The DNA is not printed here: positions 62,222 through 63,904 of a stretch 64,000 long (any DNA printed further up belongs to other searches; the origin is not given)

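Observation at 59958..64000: Compositionally distinct integrated element begins here and runs off the window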

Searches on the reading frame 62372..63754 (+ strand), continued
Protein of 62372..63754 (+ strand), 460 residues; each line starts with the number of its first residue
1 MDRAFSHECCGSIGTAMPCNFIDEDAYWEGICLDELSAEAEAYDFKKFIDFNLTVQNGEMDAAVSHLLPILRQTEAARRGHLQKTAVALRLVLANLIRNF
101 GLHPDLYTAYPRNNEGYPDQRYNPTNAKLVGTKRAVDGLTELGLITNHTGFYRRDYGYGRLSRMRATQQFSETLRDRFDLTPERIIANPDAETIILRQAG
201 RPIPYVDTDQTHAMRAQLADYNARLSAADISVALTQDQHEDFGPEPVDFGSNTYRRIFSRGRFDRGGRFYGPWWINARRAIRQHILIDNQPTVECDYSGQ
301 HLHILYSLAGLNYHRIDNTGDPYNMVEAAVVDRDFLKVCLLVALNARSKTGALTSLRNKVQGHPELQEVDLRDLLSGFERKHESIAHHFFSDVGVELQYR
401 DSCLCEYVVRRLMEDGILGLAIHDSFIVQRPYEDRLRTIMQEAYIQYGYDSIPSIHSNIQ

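Call 42: find_related_loci(query=A1, collection=genome_contigs, flank=10000)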
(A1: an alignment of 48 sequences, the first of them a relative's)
Query A1 (444 aa) in genome_contigs; peptide patterns used: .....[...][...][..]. (x = any residue, [..] = any of these).
415 stretches matched a pattern; 399 encode a relative of the query (tblastn E <= 1e-3); the best 80 are kept; 80 distinct loci.
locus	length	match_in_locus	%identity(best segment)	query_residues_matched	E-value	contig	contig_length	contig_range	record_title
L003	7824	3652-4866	34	43-439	3e-65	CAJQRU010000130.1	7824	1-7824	MAG: uncultured Gammaproteobacteria bacterium isolate RIS_SAG_16 genome assembly, contig: c_000000001316, whole genome s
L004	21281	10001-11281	31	6-439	3e-61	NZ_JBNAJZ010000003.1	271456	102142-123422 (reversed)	Candidatus Pelagibacter sp. HIMB1746 HIMB1746-00000000003, whole genome shotgun sequence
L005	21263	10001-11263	30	27-432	3e-53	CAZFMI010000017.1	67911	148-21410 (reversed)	MAG TPA_asm: uncultured Geomonas sp. isolate binchicken_co220_123 genome assembly, contig: NODE_170_length_67911_cov_16.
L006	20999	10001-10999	36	120-443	3e-52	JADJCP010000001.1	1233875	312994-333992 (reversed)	MAG: Hydrogenophilales bacterium isolate Aved_18-Q3-R54-62_BATAC.570 tig00002555-10-12345210, whole genome shotgun seque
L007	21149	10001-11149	33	73-443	5e-52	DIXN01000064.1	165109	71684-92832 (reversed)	MAG TPA_asm: Desulfovibrio sp. UBA6079 UBA6079_contig_57, whole genome shotgun sequence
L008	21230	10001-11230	29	31-441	1e-51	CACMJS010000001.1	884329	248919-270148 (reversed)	MAG: uncultured Alphaproteobacteria bacterium isolate AG-891-K05 genome assembly, contig: AG-891-K05_NODE_1, whole genom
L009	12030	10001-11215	32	23-427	4e-50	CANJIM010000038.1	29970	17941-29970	MAG: Rhodospirillaceae bacterium isolate RH-23may17-1106 genome assembly, contig: RH-23may17-C10861, whole genome shotgu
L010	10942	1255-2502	32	33-440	6e-50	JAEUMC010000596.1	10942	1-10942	MAG: Devosia sp. isolate new MAG-137 k141_394152, whole genome shotgun sequence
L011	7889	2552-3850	31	16-428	6e-50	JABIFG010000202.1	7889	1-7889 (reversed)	MAG: Candidatus Neomarinimicrobiota bacterium isolate SI053_bin15 k141_769457, whole genome shotgun sequence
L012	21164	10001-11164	31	47-428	1e-49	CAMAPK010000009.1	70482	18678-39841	MAG: Nitrosovibrio sp. Nv4 isolate LH-02apr19-167 genome assembly, contig: LH-02apr19-C497, whole genome shotgun sequenc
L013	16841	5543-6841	32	12-429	3e-49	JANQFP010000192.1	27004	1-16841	MAG: Rhodospirillales bacterium isolate PL23a_bin.98 k99_5037519, whole genome shotgun sequence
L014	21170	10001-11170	34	48-439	3e-56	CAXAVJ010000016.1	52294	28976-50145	MAG TPA_asm: uncultured Rhodospirillaceae bacterium isolate ERR594358_concoct_25 genome assembly, contig: ERZ2772497.359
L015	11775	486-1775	31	19-428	2e-48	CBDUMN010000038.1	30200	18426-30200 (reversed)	MAG TPA_asm: uncultured Rhodospirillales bacterium isolate SRR22808116_binner13_Refined_62 genome assembly, contig: ERZ2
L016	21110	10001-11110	32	73-428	2e-48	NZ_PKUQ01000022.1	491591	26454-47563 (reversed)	Cohaesibacter celericrescens strain H1304 contig22, whole genome shotgun sequence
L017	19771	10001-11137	29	73-430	6e-48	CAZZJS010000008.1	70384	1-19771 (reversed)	MAG TPA_asm: uncultured Rickettsiales bacterium isolate SRP065251_co1_43 genome assembly, contig: NODE_152_length_70384_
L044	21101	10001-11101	31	68-439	2e-40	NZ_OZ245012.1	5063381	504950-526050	MAG: Thalassobaculum sp. isolate faa8e8ba-76a1-413a-bf4c-fe0cfe5a1ac7 chromosome 1, complete sequence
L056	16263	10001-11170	30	68-428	8e-39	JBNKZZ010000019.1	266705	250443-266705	MAG: Ensifer sp. isolate D1.bin.15.orig k141_108985, whole genome shotgun sequence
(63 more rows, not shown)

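Call 49: get_annotated_region(hit=H2, flank=6000)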
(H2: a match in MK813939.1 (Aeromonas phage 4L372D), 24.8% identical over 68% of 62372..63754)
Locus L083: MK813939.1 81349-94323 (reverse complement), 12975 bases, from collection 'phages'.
description: Aeromonas phage 4L372D, complete genome.
organism: Aeromonas phage 4L372D (NCBI taxid 2588518)
taxonomy: Viruses; Duplodnaviria; Heunggongvirae; Uroviricota; Caudoviricetes; Plateaulakevirus; Plateaulakevirus pv4L372D
host: Aeromonas hydrophila; source: lake water; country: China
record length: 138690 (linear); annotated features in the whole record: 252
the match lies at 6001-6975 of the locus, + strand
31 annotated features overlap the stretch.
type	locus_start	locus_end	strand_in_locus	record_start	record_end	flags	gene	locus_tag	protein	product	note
CDS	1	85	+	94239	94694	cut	4L372D_163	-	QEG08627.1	hypothetical protein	-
CDS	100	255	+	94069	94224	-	4L372D_162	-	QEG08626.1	hypothetical protein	-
CDS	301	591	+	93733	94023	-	4L372D_161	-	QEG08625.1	hypothetical protein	-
CDS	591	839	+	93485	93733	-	4L372D_160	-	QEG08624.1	hypothetical protein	-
CDS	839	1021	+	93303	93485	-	4L372D_159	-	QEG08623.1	hypothetical protein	-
CDS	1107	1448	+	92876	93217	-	4L372D_158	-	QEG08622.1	hypothetical protein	hypothetical protein VPBG_00020 [Vibrio phage helene 12B3]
CDS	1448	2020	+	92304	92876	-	4L372D_157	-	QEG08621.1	hypothetical protein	hypothetical protein VPSG_00050 [Vibrio phage pYD38-B]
CDS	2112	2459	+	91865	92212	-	4L372D_156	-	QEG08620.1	hypothetical protein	-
CDS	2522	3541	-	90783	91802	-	4L372D_155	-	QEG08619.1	hypothetical protein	hypothetical protein TUST1-159_00840 [Vibrio phage ICP1_2006_B]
CDS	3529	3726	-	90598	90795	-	4L372D_154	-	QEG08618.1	hypothetical protein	-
CDS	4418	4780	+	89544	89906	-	4L372D_153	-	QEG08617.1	hypothetical protein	-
CDS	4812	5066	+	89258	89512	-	4L372D_152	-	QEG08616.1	hypothetical protein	-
CDS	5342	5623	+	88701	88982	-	4L372D_151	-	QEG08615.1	putative XRE family plasmid maintenance system antidote protein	putative XRE family plasmid maintenance system antidote protein [Aeromonas phage Aes012]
CDS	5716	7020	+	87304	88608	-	4L372D_150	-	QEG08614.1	hypothetical protein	hypothetical protein TUST1-2_00505 [Vibrio phage ICP1_2001_A]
CDS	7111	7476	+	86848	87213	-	4L372D_149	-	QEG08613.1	hypothetical protein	-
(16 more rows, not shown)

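Call 50: get_annotated_region(hit=H23, flank=8000)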
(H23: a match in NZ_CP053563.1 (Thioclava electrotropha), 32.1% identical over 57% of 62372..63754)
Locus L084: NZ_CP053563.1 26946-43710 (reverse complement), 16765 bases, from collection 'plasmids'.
description: Thioclava electrotropha strain Elox9 plasmid pTElox9, complete sequence
organism: Thioclava electrotropha (NCBI taxid 1549850)
taxonomy: Bacteria; Pseudomonadota; Alphaproteobacteria; Rhodobacterales; Paracoccaceae; Thioclava; Thioclava electrotropha
host: -; source: cultured cells,marine sediment; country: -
typing (MOB-suite, as given by PLSDB): non-mobilizable
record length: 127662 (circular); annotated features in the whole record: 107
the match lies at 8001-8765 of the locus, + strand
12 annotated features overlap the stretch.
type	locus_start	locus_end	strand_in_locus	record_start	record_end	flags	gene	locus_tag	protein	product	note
CDS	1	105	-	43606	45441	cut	-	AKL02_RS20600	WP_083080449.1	site-specific integrase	-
CDS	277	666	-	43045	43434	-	-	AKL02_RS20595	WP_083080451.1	helix-turn-helix domain-containing protein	-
CDS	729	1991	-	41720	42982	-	-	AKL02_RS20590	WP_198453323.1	hypothetical protein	-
CDS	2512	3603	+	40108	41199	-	-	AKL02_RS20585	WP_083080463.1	type IV toxin-antitoxin system AbiEi family antitoxin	-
CDS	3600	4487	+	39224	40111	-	-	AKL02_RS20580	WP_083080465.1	nucleotidyl transferase AbiEii/AbiGii toxin family protein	-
CDS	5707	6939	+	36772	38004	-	istA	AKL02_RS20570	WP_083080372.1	IS21 family transposase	-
CDS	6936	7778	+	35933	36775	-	istB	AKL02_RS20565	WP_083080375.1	IS21-like element helper ATPase IstB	-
CDS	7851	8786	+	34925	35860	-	-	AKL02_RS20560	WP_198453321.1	hypothetical protein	-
CDS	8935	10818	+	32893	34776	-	-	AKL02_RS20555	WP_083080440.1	site-specific DNA-methyltransferase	GO:0006306 - DNA methylation [Evidence IEA]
CDS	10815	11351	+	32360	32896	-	-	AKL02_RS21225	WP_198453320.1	DEAD/DEAH box helicase family protein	-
CDS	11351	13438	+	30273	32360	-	-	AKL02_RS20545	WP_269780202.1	hypothetical protein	-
CDS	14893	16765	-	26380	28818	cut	-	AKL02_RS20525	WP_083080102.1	ATP-binding protein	-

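Call 61: find_related_loci(query=A1, collection=viral_contigs, flank=10000)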
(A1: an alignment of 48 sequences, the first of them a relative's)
Query A1 (444 aa) in viral_contigs; peptide patterns used: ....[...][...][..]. (x = any residue, [..] = any of these).
23 stretches matched a pattern; 4 encode a relative of the query (tblastn E <= 1e-3); 4 distinct loci.
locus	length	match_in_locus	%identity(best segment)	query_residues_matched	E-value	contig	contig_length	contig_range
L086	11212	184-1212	28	70-428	8e-35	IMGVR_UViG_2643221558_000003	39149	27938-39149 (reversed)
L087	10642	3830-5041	28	64-426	2e-30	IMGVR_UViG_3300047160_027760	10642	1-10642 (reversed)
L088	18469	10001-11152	29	28-428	1e-26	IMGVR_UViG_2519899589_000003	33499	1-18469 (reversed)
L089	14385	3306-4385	27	70-439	1e-25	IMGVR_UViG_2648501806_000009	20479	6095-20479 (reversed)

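Call 72: search_protein_families(library=pfam, alignment_id=A3, max_evalue=0.00001)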
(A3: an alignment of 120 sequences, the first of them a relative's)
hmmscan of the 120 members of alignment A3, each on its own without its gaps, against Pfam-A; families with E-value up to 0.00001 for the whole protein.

A. member 1, L044:8949-9503:+ (184 aa): 1 family
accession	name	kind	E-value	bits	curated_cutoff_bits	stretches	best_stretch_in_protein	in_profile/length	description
PF13392.12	HNH_3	-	8.7e-08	32.1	24.8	1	66-110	1-45/46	HNH endonuclease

B. families by the number of members that match (of 120 scanned): 85 families (the first 25 are shown)
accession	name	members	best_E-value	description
PF00239.26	Resolvase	7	3.3e-45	Resolvase, N terminal domain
PF04851.21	ResIII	4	2e-20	Type III restriction enzyme, res subunit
PF02796.21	HTH_7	4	6.4e-11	Helix-turn-helix domain of resolvase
PF08238.18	Sel1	2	6.1e-65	Sel1 repeat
PF07669.17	Eco57I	2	1.7e-43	Eco57I restriction-modification methylase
PF13175.12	AAA_15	2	6.6e-28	AAA ATPase domain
PF02493.26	MORN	2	8.6e-22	MORN repeat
PF02384.22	N6_Mtase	2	5.8e-21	N-6 DNA Methylase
PF13304.12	AAA_21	2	5.9e-18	AAA domain, putative AbiEii toxin, Type IV TA system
PF10544.15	T5orf172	2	6e-18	T5orf172 domain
PF00196.25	GerE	2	7.1e-17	Bacterial regulatory proteins, luxR family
PF00078.32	RVT_1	2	6.6e-16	Reverse transcriptase (RNA-dependent DNA polymerase)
PF13180.12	PDZ_2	2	1.4e-15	PDZ domain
PF13455.12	MUG113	2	2.6e-15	Meiotically up-regulated gene 113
PF04055.27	Radical_SAM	2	5.7e-15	Radical SAM superfamily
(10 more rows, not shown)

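Call 73: search_protein_families(library=padloc, alignment_id=A3, max_evalue=1e-8)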
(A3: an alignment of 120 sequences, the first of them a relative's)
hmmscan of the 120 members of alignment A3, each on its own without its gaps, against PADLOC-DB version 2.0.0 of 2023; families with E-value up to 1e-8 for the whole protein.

A. member 1, L044:8949-9503:+ (184 aa): 0 families

B. families by the number of members that match (of 120 scanned): 357 families (the first 25 are shown)
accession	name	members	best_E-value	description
PDLC02960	RT-Protease_XI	3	6.9e-40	single gene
PDLC02335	AbiLi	3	8.7e-16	AbiLi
PDLC04135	mad3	3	2.5e-13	mads_3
PDLC03597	REase_MTase_IIG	2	5e-177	Type IIG restriction enzyme-methyltransferase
PDLC03051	REase_MTase_I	2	6.2e-127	Type I restriction enzyme-methyltransferase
PDLC02952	RT_VI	2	1.4e-82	-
PDLC03610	REase_MTase_IIG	2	1.1e-51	Type IIG restriction enzyme-methyltransferase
PDLC02943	RT_III-A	2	3.6e-42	-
PDLC02959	RT-Protease_XI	2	1.1e-39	single gene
PDLC02942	RT_III-A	2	2.8e-38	-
PDLC02946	RT_III-A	2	8.8e-37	-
PDLC02962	RT-TIR_XII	2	5.2e-35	single gene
PDLC02961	RT-TIR_XII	2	8.8e-34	single gene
PDLC02941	RT_II-A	2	1.4e-33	-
PDLC02940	RT_II-A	2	4.6e-33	-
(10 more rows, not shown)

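Call 74: search_protein_representatives(alignment_id=A1)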
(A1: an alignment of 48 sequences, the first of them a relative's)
Query: 48 sequences, 464 profile positions. Proteins with E-value up to 0.001 (for the whole library): 12225; up to 1e-10: 9716; up to 1e-30: 6096. The best 150 are listed.
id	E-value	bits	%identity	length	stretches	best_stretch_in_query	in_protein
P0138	2.2e-143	494.9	-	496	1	8-436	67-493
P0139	4.6e-141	487.2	-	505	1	6-440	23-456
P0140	9.6e-139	479.6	-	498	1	6-456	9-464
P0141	1.2e-138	479.3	-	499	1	10-458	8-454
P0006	1.2e-135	469.3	-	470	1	7-434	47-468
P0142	2.7e-135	468.2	-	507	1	6-443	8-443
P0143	2.7e-135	468.2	-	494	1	6-434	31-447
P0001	3.2e-135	468.0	-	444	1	5-439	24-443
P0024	1.6e-134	465.7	-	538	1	3-433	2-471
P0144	5.9e-134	463.8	-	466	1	6-434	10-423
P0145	9.0e-134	463.2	-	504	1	6-442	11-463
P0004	1.7e-133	462.3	-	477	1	6-435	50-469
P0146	2.0e-133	462.0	-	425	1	5-434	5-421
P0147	4.5e-133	460.9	-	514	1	5-455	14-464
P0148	1.0e-132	459.7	-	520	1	6-445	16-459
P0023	3.8e-127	441.3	-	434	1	9-445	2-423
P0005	1.2e-121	423.2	-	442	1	6-434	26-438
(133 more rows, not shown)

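Call 82: find_encoding_contigs(protein=P0051, flank=10000, max_places=4)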
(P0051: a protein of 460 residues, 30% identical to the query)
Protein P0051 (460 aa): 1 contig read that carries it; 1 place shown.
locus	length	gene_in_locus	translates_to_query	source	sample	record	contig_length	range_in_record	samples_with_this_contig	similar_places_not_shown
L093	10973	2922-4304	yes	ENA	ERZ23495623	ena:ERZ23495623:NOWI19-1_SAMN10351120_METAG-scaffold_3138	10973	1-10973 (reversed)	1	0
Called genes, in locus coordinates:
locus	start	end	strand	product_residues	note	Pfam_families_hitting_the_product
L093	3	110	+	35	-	?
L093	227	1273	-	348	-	PF23368:DUF7092, PF01435:Peptidase_M48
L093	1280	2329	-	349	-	PF05987:DUF898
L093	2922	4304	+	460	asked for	-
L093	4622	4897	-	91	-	PF12844:HTH_19 (weak), PF13560:HTH_31 (weak)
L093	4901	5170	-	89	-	-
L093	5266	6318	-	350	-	PF02463:SMC_N (weak), PF00005:ABC_tran, PF13304:AAA_21 (faint), PF17912:OB_MalK (weak)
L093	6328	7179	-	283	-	PF00528:BPD_transp_1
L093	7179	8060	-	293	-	PF00528:BPD_transp_1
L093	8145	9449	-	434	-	PF01547:SBP_bac_1, PF13416:SBP_bac_8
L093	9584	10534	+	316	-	PF00126:HTH_1, PF03466:LysR_substrate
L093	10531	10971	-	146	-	?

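Call 83: find_encoding_contigs(protein=P0052, flank=10000, max_places=4)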
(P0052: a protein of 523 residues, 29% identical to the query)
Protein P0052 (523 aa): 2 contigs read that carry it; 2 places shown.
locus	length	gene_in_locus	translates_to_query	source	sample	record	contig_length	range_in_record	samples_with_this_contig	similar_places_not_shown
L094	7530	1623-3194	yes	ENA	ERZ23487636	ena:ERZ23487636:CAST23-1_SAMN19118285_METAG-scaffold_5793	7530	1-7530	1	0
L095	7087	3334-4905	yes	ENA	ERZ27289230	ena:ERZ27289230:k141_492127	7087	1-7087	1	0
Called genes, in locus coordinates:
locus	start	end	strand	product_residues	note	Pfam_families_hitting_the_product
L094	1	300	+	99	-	?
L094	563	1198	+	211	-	-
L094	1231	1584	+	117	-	PF18602:Rap1a (weak)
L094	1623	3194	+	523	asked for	-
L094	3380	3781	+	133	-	-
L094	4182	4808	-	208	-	-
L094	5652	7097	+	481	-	-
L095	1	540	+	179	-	?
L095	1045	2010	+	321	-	PF00589:Phage_integrase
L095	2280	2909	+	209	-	-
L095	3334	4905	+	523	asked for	-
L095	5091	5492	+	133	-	-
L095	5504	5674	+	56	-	-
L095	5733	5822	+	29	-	-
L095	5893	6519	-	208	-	-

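Call 88: search_protein_families(library=pfam, proteins=[L044:8949-9503:+, L044:9504-9794:+, L044:11501-12172:-, L044:12166-13797:-, L044:13798-15156:-, L044:15613-16017:-, L056:11461-11859:-, L056:11897-12145:+], max_evalue=0.001)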
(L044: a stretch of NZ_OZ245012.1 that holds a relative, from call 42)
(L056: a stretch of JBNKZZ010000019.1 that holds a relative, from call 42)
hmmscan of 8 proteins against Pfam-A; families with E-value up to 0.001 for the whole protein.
L044:8949-9503:+ (184 aa): 1 family
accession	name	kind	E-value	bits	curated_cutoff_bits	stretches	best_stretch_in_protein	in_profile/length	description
PF13392.12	HNH_3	-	8.7e-08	32.1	24.8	1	66-110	1-45/46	HNH endonuclease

L044:9504-9794:+ (97 aa): 0 families

L044:11501-12172:- (223 aa): 1 family
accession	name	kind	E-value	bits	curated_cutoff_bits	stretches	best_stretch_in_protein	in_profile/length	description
PF22531.2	DUF7002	-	6.3e-73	245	27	1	15-207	1-195/195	Family of unknown function (DUF7002)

L044:12166-13797:- (543 aa): 4 families
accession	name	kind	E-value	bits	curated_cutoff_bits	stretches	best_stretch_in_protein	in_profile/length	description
PF00709.27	Adenylsucc_synt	-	3.8e-54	184.5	27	2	344-494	188-330/416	Adenylosuccinate synthetase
PF13238.12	AAA_18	-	6.8e-08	33.5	29.4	1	11-142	1-118/128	AAA domain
PF13671.12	AAA_33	-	3.2e-07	31.2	27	1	11-150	2-135/143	AAA domain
PF13207.12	AAA_17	-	0.00085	20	27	0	15-140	2-130/136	AAA domain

L044:13798-15156:- (452 aa): 1 family
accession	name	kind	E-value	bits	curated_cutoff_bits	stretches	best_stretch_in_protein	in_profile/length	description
PF06114.19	Peptidase_M78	-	3e-07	30.7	22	1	81-182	23-122/123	IrrE N-terminal-like domain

L044:15613-16017:- (134 aa): 1 family
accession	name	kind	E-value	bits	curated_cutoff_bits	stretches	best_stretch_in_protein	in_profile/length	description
PF00665.32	rve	-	3.3e-10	40.6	32.6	1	60-133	2-78/102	Integrase core domain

L056:11461-11859:- (132 aa): 0 families

L056:11897-12145:+ (82 aa): 4 families
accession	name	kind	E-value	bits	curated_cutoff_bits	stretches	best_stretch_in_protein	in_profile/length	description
PF01381.28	HTH_3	-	2.4e-13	50.3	23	1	17-68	1-52/55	Helix-turn-helix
PF13560.12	HTH_31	-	1e-10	42.2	27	1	13-69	2-59/64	Helix-turn-helix domain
PF12844.13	HTH_19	-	2.3e-08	34.3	30.2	1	16-73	3-60/64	Helix-turn-helix domain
PF13443.12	HTH_26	-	0.00078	20.1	22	1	17-68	2-54/63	Cro/C1-type HTH DNA-binding domain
